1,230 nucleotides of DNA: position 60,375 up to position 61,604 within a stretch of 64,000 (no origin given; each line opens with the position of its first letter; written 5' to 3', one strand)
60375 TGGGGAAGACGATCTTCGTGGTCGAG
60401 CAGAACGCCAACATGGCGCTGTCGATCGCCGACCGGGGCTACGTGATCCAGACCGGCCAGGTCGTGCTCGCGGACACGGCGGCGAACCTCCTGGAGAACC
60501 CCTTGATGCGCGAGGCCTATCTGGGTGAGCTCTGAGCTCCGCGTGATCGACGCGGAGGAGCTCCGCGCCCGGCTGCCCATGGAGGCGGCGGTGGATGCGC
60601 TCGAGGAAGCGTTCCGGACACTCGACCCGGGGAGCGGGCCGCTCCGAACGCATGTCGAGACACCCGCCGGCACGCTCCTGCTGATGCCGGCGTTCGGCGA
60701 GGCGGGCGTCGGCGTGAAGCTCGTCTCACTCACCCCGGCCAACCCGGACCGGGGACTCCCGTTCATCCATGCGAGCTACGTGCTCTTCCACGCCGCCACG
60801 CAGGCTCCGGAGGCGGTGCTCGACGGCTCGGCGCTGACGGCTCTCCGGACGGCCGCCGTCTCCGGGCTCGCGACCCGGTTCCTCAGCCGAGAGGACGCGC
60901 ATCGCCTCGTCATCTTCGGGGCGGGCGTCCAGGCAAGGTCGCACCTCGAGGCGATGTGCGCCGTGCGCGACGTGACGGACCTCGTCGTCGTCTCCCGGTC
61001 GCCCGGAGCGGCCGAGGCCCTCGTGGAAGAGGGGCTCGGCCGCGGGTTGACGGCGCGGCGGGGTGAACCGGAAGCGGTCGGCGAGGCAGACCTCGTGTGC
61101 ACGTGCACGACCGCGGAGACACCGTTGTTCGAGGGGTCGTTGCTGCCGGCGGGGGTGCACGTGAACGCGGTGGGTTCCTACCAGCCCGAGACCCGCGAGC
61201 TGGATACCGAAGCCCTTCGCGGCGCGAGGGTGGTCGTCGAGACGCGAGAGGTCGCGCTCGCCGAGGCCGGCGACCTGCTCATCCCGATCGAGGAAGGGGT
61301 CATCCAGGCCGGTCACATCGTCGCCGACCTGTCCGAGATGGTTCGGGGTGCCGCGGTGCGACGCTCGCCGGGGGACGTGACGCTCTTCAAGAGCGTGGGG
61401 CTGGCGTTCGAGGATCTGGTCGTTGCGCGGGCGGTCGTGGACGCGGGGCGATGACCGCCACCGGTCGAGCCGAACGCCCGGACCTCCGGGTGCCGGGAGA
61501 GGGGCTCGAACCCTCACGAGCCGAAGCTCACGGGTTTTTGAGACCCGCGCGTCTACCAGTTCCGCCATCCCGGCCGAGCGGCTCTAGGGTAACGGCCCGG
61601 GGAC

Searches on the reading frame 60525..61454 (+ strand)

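Call 77: search_protein_families(library=pfam, proteins=[window:60525-61454:+], max_evalue=0.00001)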
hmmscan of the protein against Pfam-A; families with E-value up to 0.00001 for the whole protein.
window:60525-61454:+ (309 aa): 1 family
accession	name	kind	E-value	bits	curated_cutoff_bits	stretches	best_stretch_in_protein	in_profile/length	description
PF02423.21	OCD_Mu_crystall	-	3.3e-63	214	24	1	10-306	8-308/314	Ornithine cyclodeaminase/mu-crystallin family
